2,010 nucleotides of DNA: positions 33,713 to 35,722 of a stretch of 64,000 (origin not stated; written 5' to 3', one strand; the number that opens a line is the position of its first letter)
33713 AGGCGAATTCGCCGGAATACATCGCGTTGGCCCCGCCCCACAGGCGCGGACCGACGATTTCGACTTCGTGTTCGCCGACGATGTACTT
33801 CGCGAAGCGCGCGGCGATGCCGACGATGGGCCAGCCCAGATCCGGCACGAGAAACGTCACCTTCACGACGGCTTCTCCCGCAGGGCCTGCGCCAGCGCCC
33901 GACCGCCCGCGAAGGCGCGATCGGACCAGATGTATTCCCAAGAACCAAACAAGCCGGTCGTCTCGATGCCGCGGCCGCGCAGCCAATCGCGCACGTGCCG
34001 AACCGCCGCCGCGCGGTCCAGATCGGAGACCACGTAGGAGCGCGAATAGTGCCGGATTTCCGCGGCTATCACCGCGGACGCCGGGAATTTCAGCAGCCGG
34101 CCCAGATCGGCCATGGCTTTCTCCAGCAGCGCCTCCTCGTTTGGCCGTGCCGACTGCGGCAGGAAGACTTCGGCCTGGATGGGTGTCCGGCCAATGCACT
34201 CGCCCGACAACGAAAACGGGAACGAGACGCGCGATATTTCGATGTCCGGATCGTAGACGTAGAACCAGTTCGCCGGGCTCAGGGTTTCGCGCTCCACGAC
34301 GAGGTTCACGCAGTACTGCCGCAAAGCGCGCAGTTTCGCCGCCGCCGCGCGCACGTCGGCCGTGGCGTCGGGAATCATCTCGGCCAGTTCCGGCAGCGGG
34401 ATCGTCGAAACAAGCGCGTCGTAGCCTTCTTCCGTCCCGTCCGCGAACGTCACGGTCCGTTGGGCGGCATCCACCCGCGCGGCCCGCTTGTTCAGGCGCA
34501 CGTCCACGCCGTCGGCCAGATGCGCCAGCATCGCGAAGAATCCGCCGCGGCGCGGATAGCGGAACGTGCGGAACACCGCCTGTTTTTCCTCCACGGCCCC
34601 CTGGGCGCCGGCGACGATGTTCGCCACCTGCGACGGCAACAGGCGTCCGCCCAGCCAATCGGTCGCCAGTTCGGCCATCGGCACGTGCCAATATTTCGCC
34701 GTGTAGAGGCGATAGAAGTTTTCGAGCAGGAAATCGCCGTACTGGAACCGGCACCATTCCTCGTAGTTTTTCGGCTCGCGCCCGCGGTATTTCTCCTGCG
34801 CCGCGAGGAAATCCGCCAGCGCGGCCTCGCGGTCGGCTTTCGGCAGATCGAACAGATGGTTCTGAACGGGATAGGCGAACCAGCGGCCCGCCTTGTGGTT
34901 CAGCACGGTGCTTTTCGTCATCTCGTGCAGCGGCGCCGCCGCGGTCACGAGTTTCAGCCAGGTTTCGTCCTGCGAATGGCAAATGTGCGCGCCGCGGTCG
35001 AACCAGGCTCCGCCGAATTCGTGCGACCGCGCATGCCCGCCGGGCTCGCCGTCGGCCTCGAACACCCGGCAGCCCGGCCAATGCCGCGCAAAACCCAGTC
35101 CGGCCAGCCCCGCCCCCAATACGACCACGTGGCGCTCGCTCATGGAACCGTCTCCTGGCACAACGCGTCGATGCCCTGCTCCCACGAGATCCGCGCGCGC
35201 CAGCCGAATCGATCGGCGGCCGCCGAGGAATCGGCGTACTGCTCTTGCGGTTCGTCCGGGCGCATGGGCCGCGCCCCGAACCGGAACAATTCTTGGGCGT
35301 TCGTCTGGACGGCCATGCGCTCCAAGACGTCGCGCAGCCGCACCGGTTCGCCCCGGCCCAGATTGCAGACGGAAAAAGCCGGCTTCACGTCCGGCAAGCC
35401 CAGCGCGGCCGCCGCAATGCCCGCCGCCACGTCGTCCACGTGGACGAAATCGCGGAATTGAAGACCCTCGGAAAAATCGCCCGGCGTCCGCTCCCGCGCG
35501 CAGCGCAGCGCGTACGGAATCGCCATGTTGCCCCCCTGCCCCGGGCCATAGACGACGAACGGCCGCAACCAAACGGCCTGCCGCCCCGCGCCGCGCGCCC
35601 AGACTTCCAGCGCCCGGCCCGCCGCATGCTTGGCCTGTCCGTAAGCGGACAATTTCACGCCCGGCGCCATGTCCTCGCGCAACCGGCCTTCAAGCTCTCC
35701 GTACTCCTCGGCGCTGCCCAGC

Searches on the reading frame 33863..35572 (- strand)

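Call 88: search_protein_families(library=pfam, proteins=[window:33863-35572:-], max_evalue=0.01)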
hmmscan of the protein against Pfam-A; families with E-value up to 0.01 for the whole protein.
window:33863-35572:- (569 aa): 3 families
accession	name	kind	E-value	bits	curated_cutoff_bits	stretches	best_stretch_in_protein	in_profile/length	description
PF01593.30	Amino_oxidase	-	9.2e-20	71.8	19.8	1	169-511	18-373/443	Flavin containing amine oxidoreductase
PF13450.12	NAD_binding_8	-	1.4e-07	32.1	21.9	1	151-208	1-64/68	NAD(P)-binding Rossmann-like domain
PF07992.20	Pyr_redox_2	-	0.006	16.5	26.1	0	328-388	57-232/291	Pyridine nucleotide-disulphide oxidoreductase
